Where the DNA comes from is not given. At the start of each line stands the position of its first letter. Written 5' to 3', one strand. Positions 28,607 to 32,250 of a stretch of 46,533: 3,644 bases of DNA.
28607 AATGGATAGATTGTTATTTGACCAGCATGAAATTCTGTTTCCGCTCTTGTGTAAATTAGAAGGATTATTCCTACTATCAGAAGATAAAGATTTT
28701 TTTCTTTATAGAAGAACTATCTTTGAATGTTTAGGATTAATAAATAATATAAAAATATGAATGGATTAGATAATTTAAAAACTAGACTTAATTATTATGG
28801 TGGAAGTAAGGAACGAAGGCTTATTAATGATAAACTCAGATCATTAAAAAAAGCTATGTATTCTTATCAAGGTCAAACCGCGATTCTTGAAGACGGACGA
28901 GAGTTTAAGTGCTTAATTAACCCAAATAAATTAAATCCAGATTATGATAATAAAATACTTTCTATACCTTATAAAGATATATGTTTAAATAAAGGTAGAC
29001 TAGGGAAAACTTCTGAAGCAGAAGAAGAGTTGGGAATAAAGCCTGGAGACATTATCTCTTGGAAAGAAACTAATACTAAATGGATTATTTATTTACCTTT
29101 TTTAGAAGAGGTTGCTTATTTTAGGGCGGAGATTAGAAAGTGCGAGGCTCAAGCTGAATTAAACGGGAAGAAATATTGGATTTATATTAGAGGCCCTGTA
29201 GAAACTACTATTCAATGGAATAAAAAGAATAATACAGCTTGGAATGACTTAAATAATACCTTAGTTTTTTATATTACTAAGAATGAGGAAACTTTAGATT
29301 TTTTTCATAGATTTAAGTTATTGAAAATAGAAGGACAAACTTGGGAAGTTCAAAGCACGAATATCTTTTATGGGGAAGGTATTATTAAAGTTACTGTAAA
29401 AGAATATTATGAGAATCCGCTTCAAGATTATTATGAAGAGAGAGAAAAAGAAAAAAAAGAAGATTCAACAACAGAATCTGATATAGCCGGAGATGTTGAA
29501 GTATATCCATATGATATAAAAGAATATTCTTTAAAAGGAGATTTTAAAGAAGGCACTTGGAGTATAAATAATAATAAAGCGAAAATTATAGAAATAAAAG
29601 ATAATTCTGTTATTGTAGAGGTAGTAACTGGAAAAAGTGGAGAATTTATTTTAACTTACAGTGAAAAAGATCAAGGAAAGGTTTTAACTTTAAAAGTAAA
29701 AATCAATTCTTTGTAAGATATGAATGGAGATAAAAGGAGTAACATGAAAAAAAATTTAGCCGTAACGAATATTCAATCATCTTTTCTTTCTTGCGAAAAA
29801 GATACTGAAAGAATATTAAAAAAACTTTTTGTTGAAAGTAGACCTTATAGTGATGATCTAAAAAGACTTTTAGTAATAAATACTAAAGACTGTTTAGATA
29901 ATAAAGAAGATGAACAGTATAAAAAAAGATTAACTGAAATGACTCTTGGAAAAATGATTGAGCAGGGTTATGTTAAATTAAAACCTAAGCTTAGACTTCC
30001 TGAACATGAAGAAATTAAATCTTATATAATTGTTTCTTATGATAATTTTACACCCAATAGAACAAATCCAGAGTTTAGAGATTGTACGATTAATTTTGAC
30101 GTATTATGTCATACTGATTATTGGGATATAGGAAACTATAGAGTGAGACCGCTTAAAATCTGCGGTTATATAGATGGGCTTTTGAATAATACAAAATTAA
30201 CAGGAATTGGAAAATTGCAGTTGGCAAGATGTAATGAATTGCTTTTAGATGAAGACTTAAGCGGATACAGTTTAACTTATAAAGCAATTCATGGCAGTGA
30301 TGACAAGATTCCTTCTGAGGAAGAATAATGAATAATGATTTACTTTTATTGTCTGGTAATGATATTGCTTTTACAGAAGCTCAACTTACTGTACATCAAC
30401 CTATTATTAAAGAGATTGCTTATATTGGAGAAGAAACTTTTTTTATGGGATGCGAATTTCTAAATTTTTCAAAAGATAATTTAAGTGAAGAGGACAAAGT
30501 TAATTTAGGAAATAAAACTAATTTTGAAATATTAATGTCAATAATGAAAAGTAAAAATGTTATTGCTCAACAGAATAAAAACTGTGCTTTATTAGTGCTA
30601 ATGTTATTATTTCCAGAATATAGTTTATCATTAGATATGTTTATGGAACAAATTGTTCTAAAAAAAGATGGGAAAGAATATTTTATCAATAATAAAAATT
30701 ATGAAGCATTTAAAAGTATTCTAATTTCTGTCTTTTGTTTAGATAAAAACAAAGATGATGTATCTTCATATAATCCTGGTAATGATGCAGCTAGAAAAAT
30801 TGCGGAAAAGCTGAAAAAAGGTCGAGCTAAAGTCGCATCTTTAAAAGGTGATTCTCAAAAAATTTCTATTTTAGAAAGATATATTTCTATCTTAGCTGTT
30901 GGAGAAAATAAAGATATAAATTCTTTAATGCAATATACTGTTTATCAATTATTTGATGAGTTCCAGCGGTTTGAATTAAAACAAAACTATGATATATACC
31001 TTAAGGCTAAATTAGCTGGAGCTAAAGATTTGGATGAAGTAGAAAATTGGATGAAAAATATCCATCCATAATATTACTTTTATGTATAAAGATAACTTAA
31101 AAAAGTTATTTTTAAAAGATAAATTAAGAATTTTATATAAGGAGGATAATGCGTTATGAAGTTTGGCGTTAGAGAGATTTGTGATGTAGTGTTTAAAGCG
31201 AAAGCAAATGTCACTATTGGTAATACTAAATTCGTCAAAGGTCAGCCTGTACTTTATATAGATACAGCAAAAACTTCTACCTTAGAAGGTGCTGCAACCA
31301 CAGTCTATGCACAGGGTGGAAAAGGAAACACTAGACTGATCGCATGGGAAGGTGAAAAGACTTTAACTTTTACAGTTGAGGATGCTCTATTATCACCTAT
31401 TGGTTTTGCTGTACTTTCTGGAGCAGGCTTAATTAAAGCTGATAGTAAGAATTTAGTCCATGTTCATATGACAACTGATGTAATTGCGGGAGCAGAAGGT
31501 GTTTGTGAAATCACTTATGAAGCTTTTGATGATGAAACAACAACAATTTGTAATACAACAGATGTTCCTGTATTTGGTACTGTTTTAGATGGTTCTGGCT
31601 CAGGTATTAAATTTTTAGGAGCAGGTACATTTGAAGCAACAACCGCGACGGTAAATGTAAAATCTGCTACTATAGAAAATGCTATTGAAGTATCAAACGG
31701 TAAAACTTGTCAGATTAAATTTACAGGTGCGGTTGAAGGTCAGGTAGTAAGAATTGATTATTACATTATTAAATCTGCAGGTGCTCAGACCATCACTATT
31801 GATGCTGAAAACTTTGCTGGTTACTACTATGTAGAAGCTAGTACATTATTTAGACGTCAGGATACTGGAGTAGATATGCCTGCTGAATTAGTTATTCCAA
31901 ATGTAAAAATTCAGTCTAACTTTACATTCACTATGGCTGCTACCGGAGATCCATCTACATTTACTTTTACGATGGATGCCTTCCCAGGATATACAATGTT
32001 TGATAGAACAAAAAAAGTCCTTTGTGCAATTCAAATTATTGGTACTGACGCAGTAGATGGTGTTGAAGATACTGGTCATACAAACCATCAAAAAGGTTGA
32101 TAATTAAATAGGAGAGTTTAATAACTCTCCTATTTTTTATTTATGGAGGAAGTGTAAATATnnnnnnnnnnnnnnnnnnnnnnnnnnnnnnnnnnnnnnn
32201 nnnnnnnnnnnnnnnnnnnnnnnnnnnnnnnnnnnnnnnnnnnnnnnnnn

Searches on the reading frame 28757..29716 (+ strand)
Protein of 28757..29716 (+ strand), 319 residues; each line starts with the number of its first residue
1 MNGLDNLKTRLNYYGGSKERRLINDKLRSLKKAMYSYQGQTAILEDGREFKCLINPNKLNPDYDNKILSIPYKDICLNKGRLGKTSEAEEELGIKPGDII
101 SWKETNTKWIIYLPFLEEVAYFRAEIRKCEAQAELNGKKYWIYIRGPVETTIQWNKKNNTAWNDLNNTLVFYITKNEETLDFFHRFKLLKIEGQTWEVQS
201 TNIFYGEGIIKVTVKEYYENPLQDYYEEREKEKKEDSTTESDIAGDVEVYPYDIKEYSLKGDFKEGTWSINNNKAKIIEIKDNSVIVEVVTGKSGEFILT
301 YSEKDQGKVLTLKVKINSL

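Call 39: search_protein_families(library=phrogs, proteins=[window:28757-29716:+], max_evalue=0.00001)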
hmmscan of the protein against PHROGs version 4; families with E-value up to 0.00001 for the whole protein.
window:28757-29716:+ (319 aa): 1 family
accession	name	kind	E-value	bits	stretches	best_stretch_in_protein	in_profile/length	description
phrog_31155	-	unknown function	3.9e-07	30.8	1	87-225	104-249/353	-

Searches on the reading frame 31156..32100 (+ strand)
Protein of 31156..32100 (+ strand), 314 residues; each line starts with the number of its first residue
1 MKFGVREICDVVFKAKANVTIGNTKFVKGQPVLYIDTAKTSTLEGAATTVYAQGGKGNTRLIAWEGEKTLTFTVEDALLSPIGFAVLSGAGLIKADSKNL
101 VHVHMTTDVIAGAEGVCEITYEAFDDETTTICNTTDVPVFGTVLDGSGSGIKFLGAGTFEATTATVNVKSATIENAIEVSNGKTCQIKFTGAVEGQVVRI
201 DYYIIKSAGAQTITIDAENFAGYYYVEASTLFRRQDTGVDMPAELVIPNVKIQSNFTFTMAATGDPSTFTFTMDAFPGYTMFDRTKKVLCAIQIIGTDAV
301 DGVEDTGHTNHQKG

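Call 39: search_protein_families(library=phrogs, proteins=[window:31156-32100:+], max_evalue=0.00001)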
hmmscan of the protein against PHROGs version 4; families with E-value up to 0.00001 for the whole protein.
window:31156-32100:+ (314 aa): 1 family
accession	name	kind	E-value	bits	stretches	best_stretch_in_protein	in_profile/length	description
phrog_2729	-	head and packaging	2.1e-55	188.8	1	1-284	3-240/252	virion structural protein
